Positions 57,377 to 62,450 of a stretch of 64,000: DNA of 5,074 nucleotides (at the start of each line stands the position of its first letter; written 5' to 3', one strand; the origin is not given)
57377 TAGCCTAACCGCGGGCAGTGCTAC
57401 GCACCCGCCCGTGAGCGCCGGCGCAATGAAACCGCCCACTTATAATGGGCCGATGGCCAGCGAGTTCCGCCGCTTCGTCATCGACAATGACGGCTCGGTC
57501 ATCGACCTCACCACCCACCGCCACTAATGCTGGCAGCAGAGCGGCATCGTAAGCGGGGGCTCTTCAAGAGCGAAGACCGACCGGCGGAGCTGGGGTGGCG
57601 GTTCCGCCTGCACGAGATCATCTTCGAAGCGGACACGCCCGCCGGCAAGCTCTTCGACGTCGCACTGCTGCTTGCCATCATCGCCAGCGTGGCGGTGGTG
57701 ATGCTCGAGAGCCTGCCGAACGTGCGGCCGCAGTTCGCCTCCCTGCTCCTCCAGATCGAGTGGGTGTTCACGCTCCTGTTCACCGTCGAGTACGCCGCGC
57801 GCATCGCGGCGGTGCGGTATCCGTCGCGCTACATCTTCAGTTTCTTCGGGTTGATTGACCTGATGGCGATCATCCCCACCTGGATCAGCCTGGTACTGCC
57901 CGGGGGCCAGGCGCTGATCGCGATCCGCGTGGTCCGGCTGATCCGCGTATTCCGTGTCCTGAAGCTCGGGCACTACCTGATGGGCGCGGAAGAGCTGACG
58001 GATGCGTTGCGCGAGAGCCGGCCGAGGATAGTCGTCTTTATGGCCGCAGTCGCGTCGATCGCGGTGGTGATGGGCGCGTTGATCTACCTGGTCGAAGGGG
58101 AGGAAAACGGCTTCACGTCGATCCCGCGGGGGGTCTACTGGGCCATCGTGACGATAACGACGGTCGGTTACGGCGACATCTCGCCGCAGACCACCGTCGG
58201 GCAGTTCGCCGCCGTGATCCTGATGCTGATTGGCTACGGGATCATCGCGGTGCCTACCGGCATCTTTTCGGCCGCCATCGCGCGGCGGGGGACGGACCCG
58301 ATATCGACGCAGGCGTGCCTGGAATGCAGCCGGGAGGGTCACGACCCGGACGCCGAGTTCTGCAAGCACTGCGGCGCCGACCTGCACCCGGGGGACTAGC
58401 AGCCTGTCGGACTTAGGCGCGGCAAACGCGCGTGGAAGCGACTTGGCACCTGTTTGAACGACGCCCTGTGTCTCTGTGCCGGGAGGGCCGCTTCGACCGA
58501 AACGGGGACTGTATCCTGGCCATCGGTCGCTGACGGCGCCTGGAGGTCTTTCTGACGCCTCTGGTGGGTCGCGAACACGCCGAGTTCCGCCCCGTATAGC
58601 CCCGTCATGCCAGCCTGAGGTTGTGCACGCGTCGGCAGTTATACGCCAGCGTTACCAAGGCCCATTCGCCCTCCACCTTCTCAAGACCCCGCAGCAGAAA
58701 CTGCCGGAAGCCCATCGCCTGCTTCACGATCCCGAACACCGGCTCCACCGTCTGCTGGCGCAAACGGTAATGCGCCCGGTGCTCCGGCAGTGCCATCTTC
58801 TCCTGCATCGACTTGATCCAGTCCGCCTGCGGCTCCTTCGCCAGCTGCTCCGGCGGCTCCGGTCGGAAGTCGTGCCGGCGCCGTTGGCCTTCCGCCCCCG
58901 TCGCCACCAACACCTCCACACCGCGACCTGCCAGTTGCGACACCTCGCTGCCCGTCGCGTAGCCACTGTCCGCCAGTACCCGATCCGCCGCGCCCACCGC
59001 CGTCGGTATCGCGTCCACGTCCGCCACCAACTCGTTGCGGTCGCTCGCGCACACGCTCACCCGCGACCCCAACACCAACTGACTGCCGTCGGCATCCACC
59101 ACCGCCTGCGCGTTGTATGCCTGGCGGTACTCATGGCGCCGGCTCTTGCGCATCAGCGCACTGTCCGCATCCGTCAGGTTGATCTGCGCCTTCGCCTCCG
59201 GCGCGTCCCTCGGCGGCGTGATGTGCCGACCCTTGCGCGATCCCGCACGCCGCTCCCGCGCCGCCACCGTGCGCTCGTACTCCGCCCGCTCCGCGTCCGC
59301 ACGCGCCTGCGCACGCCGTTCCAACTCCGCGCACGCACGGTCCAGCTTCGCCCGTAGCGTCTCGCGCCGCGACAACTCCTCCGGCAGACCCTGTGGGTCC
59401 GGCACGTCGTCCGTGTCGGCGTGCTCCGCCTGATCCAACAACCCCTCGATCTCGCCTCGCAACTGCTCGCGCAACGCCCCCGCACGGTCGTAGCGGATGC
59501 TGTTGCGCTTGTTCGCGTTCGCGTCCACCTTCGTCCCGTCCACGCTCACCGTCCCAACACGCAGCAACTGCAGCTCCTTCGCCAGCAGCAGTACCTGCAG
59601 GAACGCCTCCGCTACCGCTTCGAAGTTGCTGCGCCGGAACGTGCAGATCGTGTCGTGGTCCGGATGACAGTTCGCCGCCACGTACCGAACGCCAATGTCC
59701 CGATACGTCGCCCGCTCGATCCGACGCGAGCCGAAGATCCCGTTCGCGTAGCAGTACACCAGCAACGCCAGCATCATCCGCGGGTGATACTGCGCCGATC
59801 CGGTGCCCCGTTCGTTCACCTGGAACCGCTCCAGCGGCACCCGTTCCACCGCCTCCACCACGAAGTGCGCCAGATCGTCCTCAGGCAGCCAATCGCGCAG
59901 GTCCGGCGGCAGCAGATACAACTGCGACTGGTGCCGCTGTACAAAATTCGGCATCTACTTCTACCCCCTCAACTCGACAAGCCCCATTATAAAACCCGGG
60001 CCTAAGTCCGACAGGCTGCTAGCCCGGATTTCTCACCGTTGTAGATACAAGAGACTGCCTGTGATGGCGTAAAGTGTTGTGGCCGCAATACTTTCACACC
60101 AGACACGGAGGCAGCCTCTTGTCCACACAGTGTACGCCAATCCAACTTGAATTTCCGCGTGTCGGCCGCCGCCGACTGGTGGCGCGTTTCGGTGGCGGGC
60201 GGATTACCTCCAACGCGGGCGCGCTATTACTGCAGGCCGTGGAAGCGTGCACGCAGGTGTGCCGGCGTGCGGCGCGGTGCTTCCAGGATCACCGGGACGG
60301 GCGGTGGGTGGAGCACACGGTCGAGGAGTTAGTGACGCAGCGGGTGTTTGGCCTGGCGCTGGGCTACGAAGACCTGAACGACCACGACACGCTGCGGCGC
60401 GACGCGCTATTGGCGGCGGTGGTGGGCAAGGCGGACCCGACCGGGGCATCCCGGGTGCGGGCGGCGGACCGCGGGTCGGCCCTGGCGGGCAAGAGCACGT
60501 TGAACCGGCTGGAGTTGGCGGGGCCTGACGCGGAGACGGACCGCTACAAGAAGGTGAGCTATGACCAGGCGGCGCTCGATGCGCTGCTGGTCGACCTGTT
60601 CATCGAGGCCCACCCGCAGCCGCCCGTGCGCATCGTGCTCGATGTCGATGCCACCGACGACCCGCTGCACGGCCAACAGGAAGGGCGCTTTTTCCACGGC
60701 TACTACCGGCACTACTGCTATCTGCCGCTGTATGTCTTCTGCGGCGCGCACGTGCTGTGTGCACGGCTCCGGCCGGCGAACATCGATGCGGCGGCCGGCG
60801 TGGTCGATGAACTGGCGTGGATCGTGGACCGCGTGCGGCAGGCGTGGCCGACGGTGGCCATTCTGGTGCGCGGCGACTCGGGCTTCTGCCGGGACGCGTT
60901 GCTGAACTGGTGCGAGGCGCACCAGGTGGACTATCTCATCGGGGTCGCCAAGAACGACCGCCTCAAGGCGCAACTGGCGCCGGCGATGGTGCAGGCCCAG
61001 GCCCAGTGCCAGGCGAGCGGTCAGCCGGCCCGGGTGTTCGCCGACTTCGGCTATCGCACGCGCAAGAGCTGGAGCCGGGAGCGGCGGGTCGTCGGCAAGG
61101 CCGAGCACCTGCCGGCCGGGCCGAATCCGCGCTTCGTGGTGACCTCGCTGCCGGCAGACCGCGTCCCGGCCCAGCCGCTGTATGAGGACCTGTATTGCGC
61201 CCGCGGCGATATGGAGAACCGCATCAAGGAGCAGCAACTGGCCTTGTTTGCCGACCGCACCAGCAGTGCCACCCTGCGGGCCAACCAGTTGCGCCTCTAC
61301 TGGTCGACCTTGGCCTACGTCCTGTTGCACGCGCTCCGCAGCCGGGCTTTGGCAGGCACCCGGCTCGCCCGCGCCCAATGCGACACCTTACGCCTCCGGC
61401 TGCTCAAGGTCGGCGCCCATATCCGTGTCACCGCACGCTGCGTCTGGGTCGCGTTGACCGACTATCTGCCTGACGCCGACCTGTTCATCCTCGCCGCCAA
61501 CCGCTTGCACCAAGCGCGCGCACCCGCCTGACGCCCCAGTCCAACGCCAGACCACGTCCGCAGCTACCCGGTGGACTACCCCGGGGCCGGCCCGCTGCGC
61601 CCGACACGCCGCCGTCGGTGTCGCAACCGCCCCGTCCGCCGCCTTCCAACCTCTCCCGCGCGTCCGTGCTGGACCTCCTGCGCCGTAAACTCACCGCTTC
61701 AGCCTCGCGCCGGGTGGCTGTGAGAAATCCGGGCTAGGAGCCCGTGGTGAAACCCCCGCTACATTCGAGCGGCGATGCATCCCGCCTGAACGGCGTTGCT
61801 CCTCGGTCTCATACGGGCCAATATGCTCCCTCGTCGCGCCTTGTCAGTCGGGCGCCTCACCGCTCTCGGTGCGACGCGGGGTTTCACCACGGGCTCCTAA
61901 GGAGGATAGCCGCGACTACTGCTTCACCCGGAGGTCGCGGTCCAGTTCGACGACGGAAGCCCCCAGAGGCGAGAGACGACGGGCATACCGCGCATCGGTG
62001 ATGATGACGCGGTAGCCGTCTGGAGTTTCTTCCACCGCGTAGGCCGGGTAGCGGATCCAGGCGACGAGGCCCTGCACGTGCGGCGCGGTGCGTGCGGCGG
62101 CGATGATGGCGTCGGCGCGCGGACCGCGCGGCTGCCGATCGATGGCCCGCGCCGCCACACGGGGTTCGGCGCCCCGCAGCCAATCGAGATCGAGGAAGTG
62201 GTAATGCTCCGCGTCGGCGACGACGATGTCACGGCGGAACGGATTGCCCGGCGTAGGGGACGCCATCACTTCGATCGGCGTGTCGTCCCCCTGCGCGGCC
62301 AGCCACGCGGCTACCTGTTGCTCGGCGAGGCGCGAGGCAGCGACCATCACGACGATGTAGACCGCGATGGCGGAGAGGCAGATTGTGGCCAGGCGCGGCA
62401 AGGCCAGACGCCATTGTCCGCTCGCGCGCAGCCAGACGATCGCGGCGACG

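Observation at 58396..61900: IS pile-up 2: same IS1182 / IS1380 / MITE order at an independent locus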

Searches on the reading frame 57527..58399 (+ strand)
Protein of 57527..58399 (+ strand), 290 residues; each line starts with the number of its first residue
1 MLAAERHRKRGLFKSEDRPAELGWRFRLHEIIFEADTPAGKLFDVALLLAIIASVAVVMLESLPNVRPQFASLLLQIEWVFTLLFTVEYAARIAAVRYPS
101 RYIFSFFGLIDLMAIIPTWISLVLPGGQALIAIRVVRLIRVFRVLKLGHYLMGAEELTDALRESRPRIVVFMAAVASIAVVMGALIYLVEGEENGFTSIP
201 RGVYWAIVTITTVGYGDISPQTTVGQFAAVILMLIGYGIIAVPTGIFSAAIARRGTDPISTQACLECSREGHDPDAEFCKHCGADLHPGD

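Call 6: search_protein_families(library=pfam, proteins=[window:57527-58399:+])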
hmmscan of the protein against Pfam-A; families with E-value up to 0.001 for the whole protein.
window:57527-58399:+ (290 aa): 2 families
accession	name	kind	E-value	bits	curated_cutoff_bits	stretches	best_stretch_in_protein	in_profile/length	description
PF00520.37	Ion_trans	-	1.1e-32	113.7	25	1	41-252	2-234/241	Ion transport protein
PF07885.22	Ion_trans_2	-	5.4e-15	55.5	22.5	1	179-251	6-77/79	Ion channel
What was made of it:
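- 57527..58399 (+): Voltage-gated-type ion channel gene. Its TAG stop codon lies inside the first CTAG. Pfam Ion_trans 113.7 bits (call 6).
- Checked: Its TAG is the stop codon of the 290-aa Ion_trans protein at 57527-58399 (call 6).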

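Call 11: find_encoding_contigs(protein=window:57527-58399:+, flank=10000, max_places=6)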
Protein window:57527-58399:+ (290 aa): 5 contigs read that carry it; 5 places shown.
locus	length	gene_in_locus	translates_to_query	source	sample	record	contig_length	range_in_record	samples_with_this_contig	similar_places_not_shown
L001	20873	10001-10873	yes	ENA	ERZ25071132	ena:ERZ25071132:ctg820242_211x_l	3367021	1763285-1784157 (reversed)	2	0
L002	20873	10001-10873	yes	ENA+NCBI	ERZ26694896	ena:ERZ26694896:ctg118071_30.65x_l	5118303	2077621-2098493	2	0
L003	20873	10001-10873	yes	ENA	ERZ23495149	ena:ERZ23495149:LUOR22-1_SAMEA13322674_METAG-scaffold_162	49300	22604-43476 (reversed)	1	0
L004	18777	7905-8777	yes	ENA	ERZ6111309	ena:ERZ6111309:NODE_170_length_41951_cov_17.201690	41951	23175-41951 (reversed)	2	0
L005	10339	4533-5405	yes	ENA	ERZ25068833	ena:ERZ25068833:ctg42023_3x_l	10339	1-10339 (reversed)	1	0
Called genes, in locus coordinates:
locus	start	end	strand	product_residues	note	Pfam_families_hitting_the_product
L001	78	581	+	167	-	PF00300:His_Phos_1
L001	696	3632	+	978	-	PF13620:CarboxypepD_reg, PF13715:CarbopepD_reg_2 (weak), PF25183:OMP_b-brl_4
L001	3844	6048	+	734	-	-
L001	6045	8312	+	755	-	-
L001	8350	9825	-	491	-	PF16655:PhoD_N, PF09423:PhoD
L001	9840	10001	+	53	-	-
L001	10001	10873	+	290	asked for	PF00520:Ion_trans, PF07885:Ion_trans_2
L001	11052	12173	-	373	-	PF04307:YdjM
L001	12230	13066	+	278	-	PF02558:ApbA (faint), PF03446:NAD_binding_2 (weak), PF03807:F420_oxidored, PF14748:P5CR_dimer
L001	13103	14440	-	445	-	PF04389:Peptidase_M28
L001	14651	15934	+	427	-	PF00595:PDZ (faint), PF13180:PDZ_2 (faint), PF17820:PDZ_6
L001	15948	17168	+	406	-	PF00999:Na_H_Exchanger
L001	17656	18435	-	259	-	PF00903:Glyoxalase, PF13669:Glyoxalase_4 (faint), PF00903:Glyoxalase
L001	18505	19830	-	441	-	-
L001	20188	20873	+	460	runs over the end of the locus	-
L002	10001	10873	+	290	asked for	PF00520:Ion_trans, PF07885:Ion_trans_2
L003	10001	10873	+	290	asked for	PF00520:Ion_trans, PF07885:Ion_trans_2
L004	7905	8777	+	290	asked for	PF00520:Ion_trans, PF07885:Ion_trans_2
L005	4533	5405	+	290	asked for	PF00520:Ion_trans, PF07885:Ion_trans_2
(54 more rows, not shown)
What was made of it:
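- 57527..58399 (+): An identical protein is present in 5 related assemblies (call 11).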

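Call 48: list_cluster_members(proteins=[window:57527-58399:+, window:63094-63930:+])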
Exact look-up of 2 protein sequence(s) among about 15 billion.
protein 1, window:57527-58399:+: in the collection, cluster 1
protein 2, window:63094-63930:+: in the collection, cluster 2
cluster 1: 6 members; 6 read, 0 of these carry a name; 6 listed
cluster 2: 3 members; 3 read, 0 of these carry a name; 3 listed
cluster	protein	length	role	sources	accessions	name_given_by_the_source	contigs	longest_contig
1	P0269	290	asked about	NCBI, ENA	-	-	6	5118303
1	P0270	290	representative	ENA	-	-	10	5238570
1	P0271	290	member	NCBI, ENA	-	-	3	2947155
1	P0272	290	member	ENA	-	-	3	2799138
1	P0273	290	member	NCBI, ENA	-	-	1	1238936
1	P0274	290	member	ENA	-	-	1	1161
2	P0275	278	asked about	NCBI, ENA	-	-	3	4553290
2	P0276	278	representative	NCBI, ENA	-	-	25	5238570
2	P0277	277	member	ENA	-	-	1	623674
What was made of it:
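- Tried and rejected: Cluster look-ups gave no organism names (call 48).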

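Call 53: find_encoding_contigs(protein=P0270, flank=2500, max_places=10)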
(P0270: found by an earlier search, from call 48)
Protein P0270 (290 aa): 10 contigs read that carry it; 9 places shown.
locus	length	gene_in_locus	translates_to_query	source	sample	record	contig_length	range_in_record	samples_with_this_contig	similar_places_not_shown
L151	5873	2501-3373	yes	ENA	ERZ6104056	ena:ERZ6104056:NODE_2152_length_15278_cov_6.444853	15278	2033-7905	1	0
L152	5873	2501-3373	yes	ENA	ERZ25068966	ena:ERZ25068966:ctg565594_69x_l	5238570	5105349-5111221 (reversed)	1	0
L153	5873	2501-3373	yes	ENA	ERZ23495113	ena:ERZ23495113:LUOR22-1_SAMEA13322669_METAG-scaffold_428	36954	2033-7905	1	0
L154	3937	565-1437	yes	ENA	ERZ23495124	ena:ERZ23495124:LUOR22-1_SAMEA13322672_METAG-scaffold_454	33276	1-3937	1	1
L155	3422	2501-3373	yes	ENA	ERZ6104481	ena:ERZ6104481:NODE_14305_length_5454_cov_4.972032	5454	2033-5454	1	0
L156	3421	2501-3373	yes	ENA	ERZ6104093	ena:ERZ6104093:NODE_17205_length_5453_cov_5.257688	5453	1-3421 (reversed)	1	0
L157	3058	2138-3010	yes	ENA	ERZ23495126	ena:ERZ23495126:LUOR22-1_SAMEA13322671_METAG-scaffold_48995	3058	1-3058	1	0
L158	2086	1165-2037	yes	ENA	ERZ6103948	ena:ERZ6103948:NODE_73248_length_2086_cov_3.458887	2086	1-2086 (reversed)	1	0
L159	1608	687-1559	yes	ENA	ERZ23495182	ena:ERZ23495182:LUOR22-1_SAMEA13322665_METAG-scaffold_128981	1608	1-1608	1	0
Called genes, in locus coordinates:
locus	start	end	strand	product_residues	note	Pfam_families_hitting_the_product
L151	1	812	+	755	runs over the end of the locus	-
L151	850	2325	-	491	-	PF16655:PhoD_N, PF09423:PhoD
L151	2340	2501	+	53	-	-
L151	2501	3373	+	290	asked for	PF00520:Ion_trans, PF07885:Ion_trans_2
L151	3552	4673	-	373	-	PF04307:YdjM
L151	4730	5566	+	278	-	PF02558:ApbA (faint), PF03446:NAD_binding_2 (weak), PF03807:F420_oxidored, PF14748:P5CR_dimer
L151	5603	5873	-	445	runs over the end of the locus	PF04389:Peptidase_M28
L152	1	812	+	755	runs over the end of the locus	-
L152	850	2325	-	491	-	PF16655:PhoD_N, PF09423:PhoD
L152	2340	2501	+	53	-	-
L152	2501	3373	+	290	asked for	PF00520:Ion_trans, PF07885:Ion_trans_2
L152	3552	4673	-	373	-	PF04307:YdjM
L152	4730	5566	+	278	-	PF02558:ApbA (faint), PF03446:NAD_binding_2 (weak), PF03807:F420_oxidored, PF14748:P5CR_dimer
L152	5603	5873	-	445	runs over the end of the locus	PF04389:Peptidase_M28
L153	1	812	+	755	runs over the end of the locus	-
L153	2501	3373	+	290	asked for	PF00520:Ion_trans, PF07885:Ion_trans_2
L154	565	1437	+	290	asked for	PF00520:Ion_trans, PF07885:Ion_trans_2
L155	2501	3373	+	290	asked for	PF00520:Ion_trans, PF07885:Ion_trans_2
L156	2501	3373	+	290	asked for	PF00520:Ion_trans, PF07885:Ion_trans_2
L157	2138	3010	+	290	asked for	PF00520:Ion_trans, PF07885:Ion_trans_2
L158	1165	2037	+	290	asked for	PF00520:Ion_trans, PF07885:Ion_trans_2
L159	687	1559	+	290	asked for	PF00520:Ion_trans, PF07885:Ion_trans_2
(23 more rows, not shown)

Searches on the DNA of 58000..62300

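Call 62: search_rna_families(source=window, start=58000, end=62300, threshold=evalue, max_evalue=1)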
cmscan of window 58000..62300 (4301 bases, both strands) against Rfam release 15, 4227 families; matches with E-value up to 1: 1.
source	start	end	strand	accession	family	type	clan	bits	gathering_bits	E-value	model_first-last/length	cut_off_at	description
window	61342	61414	+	RF03086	chrB-b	Cis-reg;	-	19.1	36.5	0.97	1-49/49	no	chrB-b RNA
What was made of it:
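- Tried and rejected: The best hit was chrB-b at 19 bits against a gathering score of 36.5 (call 62).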
